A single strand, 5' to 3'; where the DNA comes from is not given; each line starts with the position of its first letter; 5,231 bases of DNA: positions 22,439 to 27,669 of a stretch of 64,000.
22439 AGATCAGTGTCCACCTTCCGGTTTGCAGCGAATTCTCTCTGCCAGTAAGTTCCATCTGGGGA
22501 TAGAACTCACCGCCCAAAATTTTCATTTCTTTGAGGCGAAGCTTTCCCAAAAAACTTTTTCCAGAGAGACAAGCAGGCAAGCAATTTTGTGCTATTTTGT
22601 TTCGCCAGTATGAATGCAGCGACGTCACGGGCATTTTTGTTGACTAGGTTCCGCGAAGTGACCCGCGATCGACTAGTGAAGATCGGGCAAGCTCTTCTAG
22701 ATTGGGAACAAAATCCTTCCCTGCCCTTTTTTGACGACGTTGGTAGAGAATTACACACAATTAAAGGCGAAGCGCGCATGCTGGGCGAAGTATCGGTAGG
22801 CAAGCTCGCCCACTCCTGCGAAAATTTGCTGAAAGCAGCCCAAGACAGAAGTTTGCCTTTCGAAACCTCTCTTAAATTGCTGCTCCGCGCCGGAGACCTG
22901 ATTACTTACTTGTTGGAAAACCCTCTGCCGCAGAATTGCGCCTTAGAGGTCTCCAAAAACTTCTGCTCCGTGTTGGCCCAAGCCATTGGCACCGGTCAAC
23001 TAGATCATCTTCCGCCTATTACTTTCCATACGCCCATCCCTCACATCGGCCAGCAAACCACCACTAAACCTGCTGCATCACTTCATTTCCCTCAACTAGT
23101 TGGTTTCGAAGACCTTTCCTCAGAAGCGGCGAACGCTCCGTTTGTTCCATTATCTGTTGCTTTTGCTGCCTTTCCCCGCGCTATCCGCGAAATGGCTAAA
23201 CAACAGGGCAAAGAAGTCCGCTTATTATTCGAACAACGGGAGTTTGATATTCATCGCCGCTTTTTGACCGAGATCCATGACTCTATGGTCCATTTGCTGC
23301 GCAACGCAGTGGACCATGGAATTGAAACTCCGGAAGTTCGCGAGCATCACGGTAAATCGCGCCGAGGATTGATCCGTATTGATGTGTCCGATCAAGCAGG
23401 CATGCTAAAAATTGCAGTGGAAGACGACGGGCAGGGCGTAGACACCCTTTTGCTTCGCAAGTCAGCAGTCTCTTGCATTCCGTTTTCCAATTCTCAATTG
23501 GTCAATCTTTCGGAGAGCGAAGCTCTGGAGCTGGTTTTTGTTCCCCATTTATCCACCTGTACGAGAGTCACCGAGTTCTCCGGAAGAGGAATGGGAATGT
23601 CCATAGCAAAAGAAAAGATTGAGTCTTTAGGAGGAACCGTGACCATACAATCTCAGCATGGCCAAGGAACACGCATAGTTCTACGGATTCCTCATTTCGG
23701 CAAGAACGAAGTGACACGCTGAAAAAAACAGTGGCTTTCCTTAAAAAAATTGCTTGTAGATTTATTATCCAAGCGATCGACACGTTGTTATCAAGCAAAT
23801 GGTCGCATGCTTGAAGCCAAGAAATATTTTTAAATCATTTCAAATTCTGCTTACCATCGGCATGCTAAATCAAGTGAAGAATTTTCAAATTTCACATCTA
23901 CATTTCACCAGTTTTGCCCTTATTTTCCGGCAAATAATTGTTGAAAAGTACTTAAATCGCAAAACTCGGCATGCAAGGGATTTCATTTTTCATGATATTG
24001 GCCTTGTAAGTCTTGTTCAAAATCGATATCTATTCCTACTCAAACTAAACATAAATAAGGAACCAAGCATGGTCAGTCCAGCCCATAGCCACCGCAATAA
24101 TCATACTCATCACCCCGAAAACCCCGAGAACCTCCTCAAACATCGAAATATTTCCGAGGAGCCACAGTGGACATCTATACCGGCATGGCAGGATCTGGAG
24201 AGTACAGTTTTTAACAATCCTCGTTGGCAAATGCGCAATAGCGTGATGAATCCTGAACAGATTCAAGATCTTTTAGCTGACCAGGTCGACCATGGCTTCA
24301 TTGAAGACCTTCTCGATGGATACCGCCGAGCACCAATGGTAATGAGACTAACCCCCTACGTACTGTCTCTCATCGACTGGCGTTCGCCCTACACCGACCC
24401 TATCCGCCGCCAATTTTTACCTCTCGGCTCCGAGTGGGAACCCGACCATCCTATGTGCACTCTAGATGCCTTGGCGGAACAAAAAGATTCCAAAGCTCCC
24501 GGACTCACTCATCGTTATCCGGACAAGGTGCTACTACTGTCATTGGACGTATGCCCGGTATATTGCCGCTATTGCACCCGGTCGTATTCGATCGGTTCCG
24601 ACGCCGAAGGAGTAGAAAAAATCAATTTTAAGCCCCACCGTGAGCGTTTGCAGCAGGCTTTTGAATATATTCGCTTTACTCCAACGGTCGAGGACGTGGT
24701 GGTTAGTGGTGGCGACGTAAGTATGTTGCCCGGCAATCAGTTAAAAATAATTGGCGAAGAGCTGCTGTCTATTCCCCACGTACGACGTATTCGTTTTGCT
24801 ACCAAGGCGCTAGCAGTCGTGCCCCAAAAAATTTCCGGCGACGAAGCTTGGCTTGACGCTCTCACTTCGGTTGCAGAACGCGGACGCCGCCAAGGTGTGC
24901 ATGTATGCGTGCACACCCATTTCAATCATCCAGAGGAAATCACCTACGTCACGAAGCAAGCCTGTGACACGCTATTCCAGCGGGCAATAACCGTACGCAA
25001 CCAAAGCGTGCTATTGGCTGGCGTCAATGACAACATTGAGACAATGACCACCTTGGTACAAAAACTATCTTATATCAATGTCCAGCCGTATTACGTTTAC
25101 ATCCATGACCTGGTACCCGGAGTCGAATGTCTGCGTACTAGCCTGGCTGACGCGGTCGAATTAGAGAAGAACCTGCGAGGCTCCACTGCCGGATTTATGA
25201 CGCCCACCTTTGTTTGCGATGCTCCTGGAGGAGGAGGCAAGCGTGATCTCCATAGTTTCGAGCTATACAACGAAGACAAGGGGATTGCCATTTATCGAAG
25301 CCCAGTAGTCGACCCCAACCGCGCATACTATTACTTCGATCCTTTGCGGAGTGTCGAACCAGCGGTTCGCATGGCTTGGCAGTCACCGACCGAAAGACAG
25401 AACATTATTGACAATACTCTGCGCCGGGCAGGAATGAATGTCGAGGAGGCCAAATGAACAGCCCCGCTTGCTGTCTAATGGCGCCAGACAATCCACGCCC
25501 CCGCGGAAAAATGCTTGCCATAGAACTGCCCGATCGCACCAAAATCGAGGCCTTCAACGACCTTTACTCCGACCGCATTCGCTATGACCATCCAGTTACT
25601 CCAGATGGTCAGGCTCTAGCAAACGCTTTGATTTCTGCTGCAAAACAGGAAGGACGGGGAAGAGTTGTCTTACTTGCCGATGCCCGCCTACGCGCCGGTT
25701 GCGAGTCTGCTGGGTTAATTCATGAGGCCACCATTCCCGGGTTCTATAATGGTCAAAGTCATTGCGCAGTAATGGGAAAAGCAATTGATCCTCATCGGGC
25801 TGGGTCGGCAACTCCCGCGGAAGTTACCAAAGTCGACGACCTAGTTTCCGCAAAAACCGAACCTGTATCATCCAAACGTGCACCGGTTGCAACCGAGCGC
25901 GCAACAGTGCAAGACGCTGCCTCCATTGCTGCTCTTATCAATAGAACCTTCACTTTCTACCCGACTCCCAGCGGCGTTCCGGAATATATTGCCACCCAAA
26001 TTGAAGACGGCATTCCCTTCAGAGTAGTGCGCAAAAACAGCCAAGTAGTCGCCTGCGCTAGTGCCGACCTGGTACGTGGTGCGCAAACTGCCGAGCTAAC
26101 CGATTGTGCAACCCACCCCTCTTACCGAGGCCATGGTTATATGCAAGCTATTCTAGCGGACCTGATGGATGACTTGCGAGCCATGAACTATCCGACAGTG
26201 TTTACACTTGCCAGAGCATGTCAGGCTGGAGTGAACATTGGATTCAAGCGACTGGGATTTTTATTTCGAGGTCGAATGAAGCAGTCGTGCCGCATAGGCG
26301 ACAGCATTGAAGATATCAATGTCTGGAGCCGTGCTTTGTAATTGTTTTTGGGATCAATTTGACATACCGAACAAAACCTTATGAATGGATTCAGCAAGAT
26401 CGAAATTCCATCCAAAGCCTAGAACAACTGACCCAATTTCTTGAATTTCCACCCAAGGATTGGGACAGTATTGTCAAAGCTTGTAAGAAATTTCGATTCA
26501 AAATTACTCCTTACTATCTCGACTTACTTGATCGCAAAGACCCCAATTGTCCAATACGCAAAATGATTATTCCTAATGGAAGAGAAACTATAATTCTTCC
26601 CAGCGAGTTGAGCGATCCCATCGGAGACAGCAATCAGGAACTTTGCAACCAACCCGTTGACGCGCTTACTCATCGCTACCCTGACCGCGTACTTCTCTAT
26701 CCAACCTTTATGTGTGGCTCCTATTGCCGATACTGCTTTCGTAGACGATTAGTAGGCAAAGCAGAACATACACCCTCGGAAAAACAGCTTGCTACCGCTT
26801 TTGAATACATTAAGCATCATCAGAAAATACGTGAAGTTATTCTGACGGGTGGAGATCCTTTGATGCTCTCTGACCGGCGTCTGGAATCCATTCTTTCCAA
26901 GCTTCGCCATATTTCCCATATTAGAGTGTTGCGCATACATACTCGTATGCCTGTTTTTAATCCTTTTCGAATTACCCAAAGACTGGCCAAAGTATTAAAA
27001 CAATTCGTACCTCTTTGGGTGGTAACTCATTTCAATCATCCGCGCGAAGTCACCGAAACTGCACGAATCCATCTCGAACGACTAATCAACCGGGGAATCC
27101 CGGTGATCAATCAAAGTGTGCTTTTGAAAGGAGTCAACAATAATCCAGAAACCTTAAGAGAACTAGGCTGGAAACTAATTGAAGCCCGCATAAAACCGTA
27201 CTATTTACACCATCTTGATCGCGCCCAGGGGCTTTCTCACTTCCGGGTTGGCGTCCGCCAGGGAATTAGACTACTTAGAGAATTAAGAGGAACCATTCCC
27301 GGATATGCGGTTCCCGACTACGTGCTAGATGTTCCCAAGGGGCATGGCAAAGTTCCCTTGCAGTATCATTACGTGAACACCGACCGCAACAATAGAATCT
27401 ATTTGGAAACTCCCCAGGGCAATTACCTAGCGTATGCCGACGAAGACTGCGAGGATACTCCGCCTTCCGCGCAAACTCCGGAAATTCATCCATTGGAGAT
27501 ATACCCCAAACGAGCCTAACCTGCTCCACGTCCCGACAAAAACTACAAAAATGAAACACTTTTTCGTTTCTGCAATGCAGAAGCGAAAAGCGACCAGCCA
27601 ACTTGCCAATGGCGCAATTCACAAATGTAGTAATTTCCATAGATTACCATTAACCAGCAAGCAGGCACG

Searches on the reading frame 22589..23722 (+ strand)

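Call 43: search_protein_families(library=pfam, proteins=[window:22589-23722:+])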
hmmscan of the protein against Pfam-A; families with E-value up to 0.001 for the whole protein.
window:22589-23722:+ (377 aa): 2 families
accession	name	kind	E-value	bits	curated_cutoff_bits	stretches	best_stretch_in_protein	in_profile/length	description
PF02518.31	HATPase_c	-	1.8e-15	57.8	26.4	1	232-368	5-108/111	Histidine kinase-, DNA gyrase B-, and HSP90-like ATPase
PF01627.28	Hpt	-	1.1e-09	38.8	24.6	1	17-87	2-64/84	Hpt domain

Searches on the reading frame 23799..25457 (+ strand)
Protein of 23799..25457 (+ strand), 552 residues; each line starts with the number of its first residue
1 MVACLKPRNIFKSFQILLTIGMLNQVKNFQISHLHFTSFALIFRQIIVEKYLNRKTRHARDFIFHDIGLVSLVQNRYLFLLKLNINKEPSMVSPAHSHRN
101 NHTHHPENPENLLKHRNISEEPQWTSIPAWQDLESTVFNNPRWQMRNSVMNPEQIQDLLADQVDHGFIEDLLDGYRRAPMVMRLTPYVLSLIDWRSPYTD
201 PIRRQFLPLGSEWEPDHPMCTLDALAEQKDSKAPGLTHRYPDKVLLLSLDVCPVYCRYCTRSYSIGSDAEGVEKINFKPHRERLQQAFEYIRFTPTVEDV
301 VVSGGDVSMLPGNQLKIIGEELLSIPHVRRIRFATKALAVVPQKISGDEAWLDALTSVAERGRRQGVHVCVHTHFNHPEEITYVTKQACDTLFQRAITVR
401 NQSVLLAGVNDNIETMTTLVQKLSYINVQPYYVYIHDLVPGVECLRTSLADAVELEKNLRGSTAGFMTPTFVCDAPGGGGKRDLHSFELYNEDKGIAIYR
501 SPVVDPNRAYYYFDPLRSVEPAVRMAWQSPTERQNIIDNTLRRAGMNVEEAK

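Call 13: search_protein_families(library=pfam, proteins=[window:23799-25457:+])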
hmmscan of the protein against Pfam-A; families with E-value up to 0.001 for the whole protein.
window:23799-25457:+ (552 aa): 2 families
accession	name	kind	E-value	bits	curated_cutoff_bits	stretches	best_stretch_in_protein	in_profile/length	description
PF12544.13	LAM_C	-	3.4e-07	30.9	26.7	1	458-484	3-29/127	Lysine-2,3-aminomutase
PF04055.27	Radical_SAM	-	7.9e-05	23.3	29.5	1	250-339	5-88/166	Radical SAM superfamily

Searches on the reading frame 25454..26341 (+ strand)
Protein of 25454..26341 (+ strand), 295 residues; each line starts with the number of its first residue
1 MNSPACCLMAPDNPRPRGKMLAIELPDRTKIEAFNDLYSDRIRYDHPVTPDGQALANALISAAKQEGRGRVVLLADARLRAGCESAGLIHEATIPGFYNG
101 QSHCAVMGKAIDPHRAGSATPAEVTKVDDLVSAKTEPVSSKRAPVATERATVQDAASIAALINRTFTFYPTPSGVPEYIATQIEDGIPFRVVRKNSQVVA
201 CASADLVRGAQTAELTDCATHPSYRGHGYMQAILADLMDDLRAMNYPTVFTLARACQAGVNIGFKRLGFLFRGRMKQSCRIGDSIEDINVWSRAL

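Call 13: search_protein_families(library=pfam, proteins=[window:25454-26341:+])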
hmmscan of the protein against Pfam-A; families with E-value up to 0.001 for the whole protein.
window:25454-26341:+ (295 aa): 4 families
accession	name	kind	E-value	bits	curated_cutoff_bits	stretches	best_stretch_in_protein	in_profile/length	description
PF00583.31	Acetyltransf_1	-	2.2e-10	41.2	20.7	1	163-269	9-116/116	Acetyltransferase (GNAT) family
PF13527.13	Acetyltransf_9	-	1.3e-06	28.8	25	1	151-253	6-113/127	Acetyltransferase (GNAT) domain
PF13508.13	Acetyltransf_7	-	1.3e-05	25.9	27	1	190-269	6-82/84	Acetyltransferase (GNAT) domain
PF23209.2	IDM1_C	-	0.00014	22.4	33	1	190-245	36-90/140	Increased DNA methylation 1, C-terminal domain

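Call 16: find_encoding_contigs(protein=window:25454-26341:+, flank=10000, max_places=10)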
Protein window:25454-26341:+ (295 aa): no gene with exactly this product is on record in the collection.

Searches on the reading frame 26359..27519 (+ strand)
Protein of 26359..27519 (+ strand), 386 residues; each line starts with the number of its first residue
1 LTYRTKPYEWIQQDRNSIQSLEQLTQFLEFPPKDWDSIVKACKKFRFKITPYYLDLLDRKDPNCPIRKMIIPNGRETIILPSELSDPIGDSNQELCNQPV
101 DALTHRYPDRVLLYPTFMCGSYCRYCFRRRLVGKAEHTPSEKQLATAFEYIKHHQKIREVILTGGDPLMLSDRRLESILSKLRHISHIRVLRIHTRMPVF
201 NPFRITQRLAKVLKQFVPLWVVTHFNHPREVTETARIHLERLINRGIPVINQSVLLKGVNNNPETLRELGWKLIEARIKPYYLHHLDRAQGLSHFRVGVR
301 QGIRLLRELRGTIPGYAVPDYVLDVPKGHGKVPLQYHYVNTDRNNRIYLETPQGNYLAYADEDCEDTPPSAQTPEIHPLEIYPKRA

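Call 13: search_protein_families(library=pfam, proteins=[window:26359-27519:+])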
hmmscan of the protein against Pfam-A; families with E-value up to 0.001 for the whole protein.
window:26359-27519:+ (386 aa): 3 families
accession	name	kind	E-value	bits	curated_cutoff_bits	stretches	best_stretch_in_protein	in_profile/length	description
PF04055.27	Radical_SAM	-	5.4e-11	43.4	29.5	1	115-262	3-157/166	Radical SAM superfamily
PF12544.13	LAM_C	-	3.1e-08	34.3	26.7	1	308-361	3-56/127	Lysine-2,3-aminomutase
PF13353.11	Fer4_12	-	3.9e-05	24.4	22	1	118-184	14-79/137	4Fe-4S single cluster domain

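Call 17: find_homologous_proteins(query=window:26359-27519:+)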
Query window:26359-27519:+ (386 aa): 8000 proteins with E <= 0.001 among 8000 candidates; the best 120 are listed.
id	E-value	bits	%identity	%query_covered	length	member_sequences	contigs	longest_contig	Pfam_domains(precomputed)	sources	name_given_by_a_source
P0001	6.5e-267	903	100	100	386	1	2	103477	PF12544.14,PF04055.28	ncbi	-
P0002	6.7e-176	603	66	97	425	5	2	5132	PF12544.14,PF04055.28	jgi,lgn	-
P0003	1.8e-175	602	65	97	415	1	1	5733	PF12544.14,PF04055.28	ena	-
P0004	1.3e-171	589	64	98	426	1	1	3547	PF12544.14,PF04055.28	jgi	-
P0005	1.6e-169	582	62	97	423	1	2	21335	PF12544.14,PF04055.28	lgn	-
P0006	4.8e-169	581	66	97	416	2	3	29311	PF12544.14,PF04055.28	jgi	-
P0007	2.2e-167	575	62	98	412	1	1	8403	PF12544.14,PF04055.28,PF13353.12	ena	-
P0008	5.7e-166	570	61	97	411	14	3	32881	PF12544.14,PF04055.28,PF13353.12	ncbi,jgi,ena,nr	ncbi:MAG TPA: KamA family radical SAM protein [Kiritimatiellia bacterium]|nr:KamA family radical SAM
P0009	3.9e-159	548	60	97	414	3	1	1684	PF12544.14,PF04055.28,PF13353.12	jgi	jgi:lysine 2,3-aminomutase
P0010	1.1e-153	530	57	99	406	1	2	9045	PF12544.14,PF04055.28,PF13353.12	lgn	-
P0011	4.5e-149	515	56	97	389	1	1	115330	PF12544.14,PF04055.28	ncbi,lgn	-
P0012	9.7e-149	514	58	98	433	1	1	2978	PF12544.14,PF04055.28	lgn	-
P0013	1.0e-148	514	58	98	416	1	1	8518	PF12544.14,PF04055.28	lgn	-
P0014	2.3e-148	512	58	97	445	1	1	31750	PF12544.14,PF04055.28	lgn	-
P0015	1.1e-146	507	60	91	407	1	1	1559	PF12544.14,PF04055.28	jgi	jgi:lysine 2,3-aminomutase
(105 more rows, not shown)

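Call 18: find_encoding_contigs(protein=P0001, flank=10000, max_places=4)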
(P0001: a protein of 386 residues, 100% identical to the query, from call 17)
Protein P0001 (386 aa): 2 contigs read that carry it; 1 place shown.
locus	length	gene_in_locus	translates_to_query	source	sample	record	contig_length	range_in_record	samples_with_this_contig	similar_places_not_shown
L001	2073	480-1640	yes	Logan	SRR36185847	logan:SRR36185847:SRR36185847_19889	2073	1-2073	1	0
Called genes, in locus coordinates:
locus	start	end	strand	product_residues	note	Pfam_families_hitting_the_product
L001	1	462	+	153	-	?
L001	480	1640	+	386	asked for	PF04055:Radical_SAM, PF12544:LAM_C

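Call 20: find_encoding_contigs(protein=P0006, flank=6000, max_places=3)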
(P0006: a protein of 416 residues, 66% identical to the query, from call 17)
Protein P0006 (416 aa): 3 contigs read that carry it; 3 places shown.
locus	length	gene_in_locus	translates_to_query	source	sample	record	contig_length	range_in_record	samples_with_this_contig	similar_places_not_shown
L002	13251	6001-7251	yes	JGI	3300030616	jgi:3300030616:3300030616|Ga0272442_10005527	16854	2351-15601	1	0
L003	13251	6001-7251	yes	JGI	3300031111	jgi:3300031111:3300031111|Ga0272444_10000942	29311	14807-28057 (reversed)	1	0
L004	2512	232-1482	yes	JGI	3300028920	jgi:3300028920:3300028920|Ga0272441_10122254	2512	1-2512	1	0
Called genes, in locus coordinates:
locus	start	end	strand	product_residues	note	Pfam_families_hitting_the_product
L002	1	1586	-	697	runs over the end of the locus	PF00009:GTP_EFTU, PF01926:MMR_HSR1 (weak), PF22042:EF-G_D2, PF03144:GTP_EFTU_D2, PF14492:EFG_III, PF03764:EFG_IV, PF00679:EFG_C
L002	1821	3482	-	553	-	PF13625:Helicase_C_3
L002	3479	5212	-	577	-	PF13625:Helicase_C_3, PF04851:ResIII, PF16203:ERCC3_RAD25_C, PF00271:Helicase_C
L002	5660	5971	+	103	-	PF12728:HTH_17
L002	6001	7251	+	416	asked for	PF04055:Radical_SAM, PF12544:LAM_C (weak)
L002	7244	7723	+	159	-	PF13673:Acetyltransf_10 (weak), PF00583:Acetyltransf_1, PF13508:Acetyltransf_7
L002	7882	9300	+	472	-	PF00474:SSF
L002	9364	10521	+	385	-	PF02638:GHL10, PF14871:GHL6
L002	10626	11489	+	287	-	PF01370:Epimerase, PF04321:RmlD_sub_bind, PF16363:GDP_Man_Dehyd (weak)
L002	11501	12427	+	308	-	PF02826:2-Hacid_dh_C (weak), PF03446:NAD_binding_2, PF03807:F420_oxidored (weak), PF14833:NAD_binding_11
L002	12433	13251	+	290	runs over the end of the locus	PF03372:Exo_endo_phos, PF23226:Exo_endo_phos_PGAP2IP (weak)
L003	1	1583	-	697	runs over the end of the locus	PF00009:GTP_EFTU, PF01926:MMR_HSR1 (weak), PF22042:EF-G_D2, PF03144:GTP_EFTU_D2, PF14492:EFG_III, PF03764:EFG_IV, PF00679:EFG_C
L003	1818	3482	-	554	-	PF13625:Helicase_C_3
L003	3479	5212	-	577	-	PF13625:Helicase_C_3, PF04851:ResIII, PF16203:ERCC3_RAD25_C, PF00271:Helicase_C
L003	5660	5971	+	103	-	PF12728:HTH_17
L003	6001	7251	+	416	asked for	PF04055:Radical_SAM, PF12544:LAM_C (weak)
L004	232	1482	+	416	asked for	PF04055:Radical_SAM, PF12544:LAM_C (weak)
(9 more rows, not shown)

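Call 21: find_encoding_contigs(protein=P0005, flank=6000, max_places=3)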
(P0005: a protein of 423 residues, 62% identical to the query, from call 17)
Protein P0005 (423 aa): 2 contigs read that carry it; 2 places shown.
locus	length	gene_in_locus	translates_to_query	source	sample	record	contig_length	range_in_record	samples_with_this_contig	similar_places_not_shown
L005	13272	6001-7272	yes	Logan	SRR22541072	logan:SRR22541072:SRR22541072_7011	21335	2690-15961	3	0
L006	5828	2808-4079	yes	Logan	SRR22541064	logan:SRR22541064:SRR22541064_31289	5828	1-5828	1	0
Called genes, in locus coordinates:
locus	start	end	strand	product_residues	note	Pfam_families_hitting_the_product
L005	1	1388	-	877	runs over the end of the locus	PF02449:Glyco_hydro_42 (faint)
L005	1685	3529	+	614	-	PF03648:Glyco_hydro_67N (faint), PF16126:DUF4838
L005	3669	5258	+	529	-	-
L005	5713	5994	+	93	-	PF12728:HTH_17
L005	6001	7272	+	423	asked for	PF04055:Radical_SAM, PF12544:LAM_C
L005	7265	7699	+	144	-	PF00583:Acetyltransf_1, PF13673:Acetyltransf_10, PF13508:Acetyltransf_7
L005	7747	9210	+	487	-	PF00474:SSF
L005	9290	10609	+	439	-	PF01547:SBP_bac_1, PF13416:SBP_bac_8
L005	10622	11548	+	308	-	PF00528:BPD_transp_1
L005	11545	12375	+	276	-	PF00528:BPD_transp_1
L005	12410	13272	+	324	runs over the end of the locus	PF01208:URO-D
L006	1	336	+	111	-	?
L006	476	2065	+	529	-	-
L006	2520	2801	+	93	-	PF12728:HTH_17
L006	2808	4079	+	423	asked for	PF04055:Radical_SAM, PF12544:LAM_C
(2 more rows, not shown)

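Call 22: find_encoding_contigs(protein=P0008, flank=6000, max_places=3)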
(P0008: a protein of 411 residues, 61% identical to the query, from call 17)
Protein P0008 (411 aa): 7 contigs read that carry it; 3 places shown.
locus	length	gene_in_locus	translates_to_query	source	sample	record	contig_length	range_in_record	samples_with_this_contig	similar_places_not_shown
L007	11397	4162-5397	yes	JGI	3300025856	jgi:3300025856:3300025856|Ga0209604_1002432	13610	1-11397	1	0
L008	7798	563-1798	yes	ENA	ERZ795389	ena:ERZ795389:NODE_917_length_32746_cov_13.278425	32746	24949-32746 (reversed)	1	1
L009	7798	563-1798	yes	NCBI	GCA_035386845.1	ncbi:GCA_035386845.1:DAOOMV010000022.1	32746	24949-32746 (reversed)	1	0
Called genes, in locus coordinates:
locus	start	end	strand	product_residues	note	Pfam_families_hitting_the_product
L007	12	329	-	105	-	PF20586:DUF6788 (weak)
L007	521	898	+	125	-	-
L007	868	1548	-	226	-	PF08378:NERD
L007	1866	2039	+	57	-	-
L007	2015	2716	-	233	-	PF02182:SAD_SRA, PF01844:HNH (weak), PF14279:HNH_5 (weak)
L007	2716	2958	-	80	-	PF12844:HTH_19 (weak), PF13560:HTH_31 (weak), PF01381:HTH_3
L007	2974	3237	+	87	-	-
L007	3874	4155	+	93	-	PF12728:HTH_17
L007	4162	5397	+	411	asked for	PF04055:Radical_SAM, PF13353:Fer4_12 (faint), PF12544:LAM_C (weak)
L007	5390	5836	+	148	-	PF00583:Acetyltransf_1, PF13673:Acetyltransf_10, PF13508:Acetyltransf_7, PF08445:FR47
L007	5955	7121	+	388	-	PF04015:DUF362, PF00037:Fer4 (faint), PF13237:Fer4_10 (weak), PF14697:Fer4_21 (weak)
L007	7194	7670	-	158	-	-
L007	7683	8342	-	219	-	PF00072:Response_reg, PF00196:GerE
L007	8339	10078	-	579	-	PF03924:CHASE, PF07730:HisKA_3, PF13581:HATPase_c_2 (weak), PF02518:HATPase_c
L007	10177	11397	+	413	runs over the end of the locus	-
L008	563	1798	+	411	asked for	PF04055:Radical_SAM, PF13353:Fer4_12 (faint), PF12544:LAM_C (weak)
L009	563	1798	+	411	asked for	PF04055:Radical_SAM, PF13353:Fer4_12 (faint), PF12544:LAM_C (weak)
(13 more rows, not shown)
